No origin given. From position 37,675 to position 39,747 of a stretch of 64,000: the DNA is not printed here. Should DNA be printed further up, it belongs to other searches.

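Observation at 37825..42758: Operon coupling a nonahaem cytochrome c / cytochrome b module to a UbiE-type methyltransferase, an unknown protein and a B12-radical SAM enzyme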

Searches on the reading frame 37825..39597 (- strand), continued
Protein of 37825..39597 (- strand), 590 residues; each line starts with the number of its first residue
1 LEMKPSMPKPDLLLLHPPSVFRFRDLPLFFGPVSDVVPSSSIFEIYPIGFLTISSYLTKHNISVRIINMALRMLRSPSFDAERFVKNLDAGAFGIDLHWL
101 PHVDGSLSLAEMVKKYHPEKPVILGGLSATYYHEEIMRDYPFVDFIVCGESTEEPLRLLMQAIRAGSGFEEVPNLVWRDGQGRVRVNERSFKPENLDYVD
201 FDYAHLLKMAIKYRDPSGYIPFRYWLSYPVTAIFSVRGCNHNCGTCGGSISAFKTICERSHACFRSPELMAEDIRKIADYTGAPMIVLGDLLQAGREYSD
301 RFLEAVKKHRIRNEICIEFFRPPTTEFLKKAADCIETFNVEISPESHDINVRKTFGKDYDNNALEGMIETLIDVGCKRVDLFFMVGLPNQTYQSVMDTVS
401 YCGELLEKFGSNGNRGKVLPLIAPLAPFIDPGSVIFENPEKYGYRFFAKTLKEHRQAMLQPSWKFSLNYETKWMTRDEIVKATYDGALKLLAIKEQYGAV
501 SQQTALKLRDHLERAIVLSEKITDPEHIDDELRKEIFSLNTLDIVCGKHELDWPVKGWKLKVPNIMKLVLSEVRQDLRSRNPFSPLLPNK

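Call 12: find_encoding_contigs(protein=P0100, flank=10000, max_places=2)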
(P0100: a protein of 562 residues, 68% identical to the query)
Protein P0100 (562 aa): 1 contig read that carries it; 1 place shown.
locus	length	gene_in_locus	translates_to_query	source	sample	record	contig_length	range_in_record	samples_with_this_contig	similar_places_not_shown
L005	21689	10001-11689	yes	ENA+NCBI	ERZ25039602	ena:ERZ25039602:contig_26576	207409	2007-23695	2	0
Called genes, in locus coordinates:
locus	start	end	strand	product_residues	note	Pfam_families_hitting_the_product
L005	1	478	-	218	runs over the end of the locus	PF00881:Nitroreductase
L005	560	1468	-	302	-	PF02678:Pirin, PF05726:Pirin_C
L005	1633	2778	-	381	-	PF07885:Ion_trans_2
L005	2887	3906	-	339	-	PF01208:URO-D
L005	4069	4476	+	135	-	PF22478:DUF6982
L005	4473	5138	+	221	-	PF09865:DUF2092 (faint), PF03548:LolA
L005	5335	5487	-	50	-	-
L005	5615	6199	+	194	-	PF00814:TsaD, PF22521:HypF_C_2, PF02543:Carbam_trans_N (weak)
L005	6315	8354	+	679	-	PF02743:dCache_1, PF08269:dCache_2 (faint), PF17200:sCache_2 (faint), PF08448:PAS_4 (faint), PF00512:HisKA, PF02518:HATPase_c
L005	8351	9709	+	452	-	PF00072:Response_reg, PF00493:MCM (weak), PF00158:Sigma54_activat, PF01078:Mg_chelatase (faint), PF14532:Sigma54_activ_2, PF07724:AAA_2 (weak), PF25601:AAA_lid_14, PF02954:HTH_8 (faint)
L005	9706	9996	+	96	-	-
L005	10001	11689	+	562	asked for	PF02310:B12-binding, PF04055:Radical_SAM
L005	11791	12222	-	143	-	PF00571:CBS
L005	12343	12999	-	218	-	PF00072:Response_reg, PF00196:GerE, PF04545:Sigma70_r4 (weak)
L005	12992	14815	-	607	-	PF02743:dCache_1, PF00672:HAMP, PF07730:HisKA_3, PF02518:HATPase_c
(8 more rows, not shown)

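Call 28: search_protein_representatives(protein=window:37825-39597:-)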
Query: 590 residues. Proteins with E-value up to 0.001 (for the whole library): 6765; up to 1e-10: 1484; up to 1e-30: 419. The best 150 are listed.
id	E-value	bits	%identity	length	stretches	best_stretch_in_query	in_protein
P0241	2.2e-184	630.5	49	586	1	11-558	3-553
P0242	7.8e-176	602.3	50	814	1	7-572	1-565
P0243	5.2e-160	550.0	47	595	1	10-512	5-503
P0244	2.6e-156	537.8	44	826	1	7-569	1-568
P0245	1.1e-155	535.8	44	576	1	7-518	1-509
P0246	8.3e-153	526.2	73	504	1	6-308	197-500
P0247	1.4e-152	525.5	44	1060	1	14-577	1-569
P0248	2.3e-152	524.8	43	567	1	8-569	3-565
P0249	6.9e-150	516.6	43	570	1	9-570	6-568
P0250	9.1e-150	516.2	45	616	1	11-557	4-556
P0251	1.2e-147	509.3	43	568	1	6-571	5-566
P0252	1.8e-147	508.7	43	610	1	7-556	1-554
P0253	3.3e-145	501.1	42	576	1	7-561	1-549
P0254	2.4e-144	498.3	46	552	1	7-511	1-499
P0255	4.2e-142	490.9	43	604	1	7-555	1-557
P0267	7.5e-131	453.7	40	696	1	11-569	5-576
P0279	2.1e-121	422.5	40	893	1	30-578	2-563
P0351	3.7e-73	263.2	31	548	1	9-524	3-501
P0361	6.2e-69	249.3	31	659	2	8-405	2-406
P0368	1.0e-64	235.3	30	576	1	11-502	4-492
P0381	1.1e-58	215.4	32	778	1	11-484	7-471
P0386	4.9e-57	210.0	30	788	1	9-491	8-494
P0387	5.9e-57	209.7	31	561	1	7-509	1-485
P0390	1.9e-56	208.0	32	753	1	10-485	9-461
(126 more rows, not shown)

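Call 29: search_protein_families(library=pfam, proteins=[P0242, P0244, P0247, P0279, P0267, P0381, P0386, P0390, P0361, P0246], max_evalue=0.001)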
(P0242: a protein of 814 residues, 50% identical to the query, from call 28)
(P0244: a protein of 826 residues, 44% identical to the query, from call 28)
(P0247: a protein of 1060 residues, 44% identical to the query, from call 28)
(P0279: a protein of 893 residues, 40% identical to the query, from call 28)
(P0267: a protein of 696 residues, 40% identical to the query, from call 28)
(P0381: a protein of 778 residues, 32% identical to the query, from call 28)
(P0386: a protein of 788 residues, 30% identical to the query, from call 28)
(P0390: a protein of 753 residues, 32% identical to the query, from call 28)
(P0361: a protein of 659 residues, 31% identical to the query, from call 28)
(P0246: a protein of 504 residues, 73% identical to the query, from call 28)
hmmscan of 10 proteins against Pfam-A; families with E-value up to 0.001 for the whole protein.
P0242 (814 aa): 3 families
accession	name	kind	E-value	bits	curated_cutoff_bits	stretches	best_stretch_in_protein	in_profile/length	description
PF00902.23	TatC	-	1.3e-65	221.6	25.1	1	585-794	1-208/208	Sec-independent protein translocase protein (TatC)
PF02310.24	B12-binding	-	8.4e-15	55.1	32.1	1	30-145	3-114/121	B12 binding domain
PF04055.27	Radical_SAM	-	2.2e-05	25.1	29.5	1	227-393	3-165/166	Radical SAM superfamily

P0244 (826 aa): 11 families
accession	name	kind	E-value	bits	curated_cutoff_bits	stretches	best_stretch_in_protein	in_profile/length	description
PF01209.24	Ubie_methyltran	-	2.9e-71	239.9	20.1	1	584-809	7-233/233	ubiE/COQ5 methyltransferase family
PF13649.12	Methyltransf_25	-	9.8e-21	74.7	27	1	628-723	1-97/97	Methyltransferase domain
PF08241.18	Methyltransf_11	-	3.1e-18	66.6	21.2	1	629-727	1-95/95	Methyltransferase domain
PF13847.12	Methyltransf_31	-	7.7e-17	61.8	27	1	625-731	4-113/145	Methyltransferase domain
PF02310.24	B12-binding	-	1.5e-12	47.8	32.1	1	38-147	11-115/121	B12 binding domain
PF08242.18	Methyltransf_12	-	5.2e-12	46.8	30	1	629-725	1-98/98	Methyltransferase domain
PF04055.27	Radical_SAM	-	2.3e-11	44.6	29.5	1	231-396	4-165/166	Radical SAM superfamily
PF13489.12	Methyltransf_23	-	1.5e-10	41.5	27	1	610-731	7-120/164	Methyltransferase domain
PF13679.12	Methyltransf_32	-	0.00013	22.4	27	1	621-687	22-93/143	Methyltransferase domain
PF01170.24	UPF0020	-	0.00014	22.1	22.3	1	648-729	77-166/197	RMKL-like, methyltransferase domain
PF06325.19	PrmA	-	0.00016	21.7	22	1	622-678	159-216/296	Ribosomal protein L11 methyltransferase (PrmA)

P0247 (1060 aa): 3 families
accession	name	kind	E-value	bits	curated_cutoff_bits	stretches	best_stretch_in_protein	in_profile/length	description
PF09587.15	PGA_cap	-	2.7e-71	240.5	27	1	755-997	3-255/255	Bacterial capsule synthesis protein PGA_cap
PF02310.24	B12-binding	-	3.5e-19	69.3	32.1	1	30-138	10-114/121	B12 binding domain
PF04055.27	Radical_SAM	-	3.6e-10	40.7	29.5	1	222-388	3-165/166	Radical SAM superfamily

P0279 (893 aa): 8 families
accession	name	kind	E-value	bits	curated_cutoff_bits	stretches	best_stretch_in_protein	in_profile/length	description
PF01209.24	Ubie_methyltran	-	1e-69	234.9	20.1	1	664-893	5-233/233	ubiE/COQ5 methyltransferase family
PF13649.12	Methyltransf_25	-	7.5e-18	65.5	27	1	711-807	2-97/97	Methyltransferase domain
PF08241.18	Methyltransf_11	-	4e-17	63.1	21.2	1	711-811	1-95/95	Methyltransferase domain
PF08242.18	Methyltransf_12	-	2.7e-14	54.1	30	1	711-809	1-98/98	Methyltransferase domain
PF13847.12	Methyltransf_31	-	2e-12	47.5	27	1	706-815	3-113/145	Methyltransferase domain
PF02310.24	B12-binding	-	1.1e-11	45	32.1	1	15-124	10-115/121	B12 binding domain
PF04055.27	Radical_SAM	-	7.9e-08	33.1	29.5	1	212-381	2-164/166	Radical SAM superfamily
PF13489.12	Methyltransf_23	-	4e-07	30.3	27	1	700-877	14-163/164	Methyltransferase domain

P0267 (696 aa): 1 family
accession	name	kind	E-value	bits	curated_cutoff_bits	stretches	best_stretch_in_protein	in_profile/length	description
PF02310.24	B12-binding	-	2.1e-09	37.7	32.1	1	37-146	10-115/121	B12 binding domain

P0381 (778 aa): 2 families
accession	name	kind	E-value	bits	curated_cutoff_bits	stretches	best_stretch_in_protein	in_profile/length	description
PF04055.27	Radical_SAM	-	6.1e-14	53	29.5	1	227-391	2-162/166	Radical SAM superfamily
PF02310.24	B12-binding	-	3.8e-07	30.4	32.1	1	76-157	36-118/121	B12 binding domain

P0386 (788 aa): 2 families
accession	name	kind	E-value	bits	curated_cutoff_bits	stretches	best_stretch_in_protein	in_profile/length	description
PF04055.27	Radical_SAM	-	1.4e-17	64.9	29.5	1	248-413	4-166/166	Radical SAM superfamily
PF02310.24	B12-binding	-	3.4e-09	37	32.1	1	41-157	10-117/121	B12 binding domain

P0390 (753 aa): 2 families
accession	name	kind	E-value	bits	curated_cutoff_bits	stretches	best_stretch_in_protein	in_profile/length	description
PF04055.27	Radical_SAM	-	1.4e-17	64.8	29.5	1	219-386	2-166/166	Radical SAM superfamily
PF02310.24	B12-binding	-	2.4e-09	37.5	32.1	1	44-158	13-118/121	B12 binding domain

P0361 (659 aa): 1 family
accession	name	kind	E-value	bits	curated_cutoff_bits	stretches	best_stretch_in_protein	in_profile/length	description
PF04055.27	Radical_SAM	-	9.3e-06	26.4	29.5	1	235-402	3-165/166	Radical SAM superfamily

P0246 (504 aa): 1 family
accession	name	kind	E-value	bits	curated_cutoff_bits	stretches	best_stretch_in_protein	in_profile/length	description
PF02310.24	B12-binding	-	5.2e-15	55.8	32.1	1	230-345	6-115/121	B12 binding domain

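Call 38: find_related_loci(query=A3, collection=genome_contigs, flank=10000)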
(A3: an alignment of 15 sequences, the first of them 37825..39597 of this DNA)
Query A3 (590 aa) in genome_contigs; peptide patterns used: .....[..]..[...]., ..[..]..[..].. (x = any residue, [..] = any of these).
600 stretches matched a pattern (row limit reached: there are more); 586 encode a relative of the query (tblastn E <= 1e-3); the best 80 are kept; 80 distinct loci.
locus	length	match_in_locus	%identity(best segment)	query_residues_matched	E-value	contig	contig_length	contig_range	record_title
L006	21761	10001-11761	81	1-590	0e+0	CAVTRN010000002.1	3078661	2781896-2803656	MAG: Nitrospirota bacterium isolate MFD09567.bin.1.28 genome assembly, contig: contig_51523, whole genome shotgun sequen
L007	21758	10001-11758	75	2-587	0e+0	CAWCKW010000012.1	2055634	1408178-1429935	MAG: Nitrospirota bacterium isolate MFD01872.bin.2.231 genome assembly, contig: contig_23495, whole genome shotgun seque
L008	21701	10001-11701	77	2-568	0e+0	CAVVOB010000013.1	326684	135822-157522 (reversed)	MAG: Nitrospirota bacterium isolate MFD05942.bin.2.44 genome assembly, contig: contig_26997, whole genome shotgun sequen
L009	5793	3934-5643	75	1-570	0e+0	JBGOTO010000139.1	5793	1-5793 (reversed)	MAG: Nitrospirota bacterium isolate OBJ_0618_7090110_160 k141_5187737_length_5793_cov_44.7994, whole genome shotgun sequ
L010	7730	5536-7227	74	7-570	0e+0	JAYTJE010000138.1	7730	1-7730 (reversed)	MAG: Nitrospirota bacterium isolate GFS_2908 GFS_2908_137, whole genome shotgun sequence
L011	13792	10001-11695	74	7-571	0e+0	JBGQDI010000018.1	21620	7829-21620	MAG: Nitrospirota bacterium isolate OBJ2_061818_110_2 k141_333418_length_21620_cov_10.0000, whole genome shotgun sequenc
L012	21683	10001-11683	71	7-570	0e+0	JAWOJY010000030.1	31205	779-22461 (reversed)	MAG: Nitrospirota bacterium isolate bin_109_1 c_000014514372, whole genome shotgun sequence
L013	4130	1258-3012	68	7-589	0e+0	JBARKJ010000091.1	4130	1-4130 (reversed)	MAG: Nitrospirota bacterium isolate MFD06091_ilm_asm_bin59 k127_1005702, whole genome shotgun sequence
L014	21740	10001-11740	74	4-588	0e+0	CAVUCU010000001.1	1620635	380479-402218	MAG: Nitrospirota bacterium isolate MFD05442.bin.1.86 genome assembly, contig: contig_11041, whole genome shotgun sequen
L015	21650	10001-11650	68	6-558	0e+0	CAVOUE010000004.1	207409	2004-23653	MAG: Nitrospirota bacterium isolate MFD10007.bin.2.159 genome assembly, contig: contig_26576, whole genome shotgun seque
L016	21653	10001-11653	68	6-559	0e+0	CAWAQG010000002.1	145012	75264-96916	MAG: Nitrospirota bacterium isolate MFD03726.bin.1.191 genome assembly, contig: contig_19189, whole genome shotgun seque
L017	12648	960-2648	63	6-571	0e+0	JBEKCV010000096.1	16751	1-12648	MAG: Thermodesulfovibrionales bacterium isolate SPRUCE 168 SPRUCE_168_96, whole genome shotgun sequence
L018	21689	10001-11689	62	6-571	0e+0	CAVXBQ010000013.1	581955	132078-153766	MAG: uncultured delta proteobacterium isolate MFD01299.bin.2.165 genome assembly, contig: contig_58422, whole genome sho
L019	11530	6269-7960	62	4-570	0e+0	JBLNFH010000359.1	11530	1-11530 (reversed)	MAG: Deltaproteobacteria bacterium isolate MAG51 PRJNA385547_bin29_renamed_358, whole genome shotgun sequence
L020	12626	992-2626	62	7-556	0e+0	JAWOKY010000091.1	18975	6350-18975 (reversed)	MAG: Thermodesulfovibrionales bacterium isolate bin_2_1 c_000036442341, whole genome shotgun sequence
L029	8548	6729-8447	50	7-572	0e+0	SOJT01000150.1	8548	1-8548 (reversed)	MAG: Candidatus Aerophobetes bacterium isolate E44_bin3 NODE_3984_length_8548_cov_30.510774, whole genome shotgun sequen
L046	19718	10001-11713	48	7-571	0e+0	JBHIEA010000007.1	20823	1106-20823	MAG: bacterium isolate b3.sp2_bin.56 NODE_672_length_20823_cov_10.113636, whole genome shotgun sequence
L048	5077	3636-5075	56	7-488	0e+0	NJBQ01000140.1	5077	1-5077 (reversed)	MAG: Candidatus Aerophobetes bacterium Ae_b3a 20931, whole genome shotgun sequence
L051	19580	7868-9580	49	7-571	0e+0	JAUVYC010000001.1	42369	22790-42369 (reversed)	MAG: Spirochaetota bacterium isolate CSMAG_1232 CSMAG_1232_k141_315355_length_42369_cov_7.9834, whole genome shotgun seq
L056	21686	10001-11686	47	7-571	4e-180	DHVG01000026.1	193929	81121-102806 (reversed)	MAG TPA_asm: Elusimicrobia bacterium UBA5214 UBA5214_contig_65, whole genome shotgun sequence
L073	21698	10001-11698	46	6-570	4e-177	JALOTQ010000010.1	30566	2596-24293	MAG: Thermoplasmata archaeon isolate Prado237 scaffold_2585, whole genome shotgun sequence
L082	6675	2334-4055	46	7-580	1e-177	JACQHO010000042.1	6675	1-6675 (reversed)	MAG: Nitrospirae bacterium isolate NC_groundwater_1101_Ag_S2p5_58_88 S_2p5_S6_coassembly_k141_568699, whole genome shotg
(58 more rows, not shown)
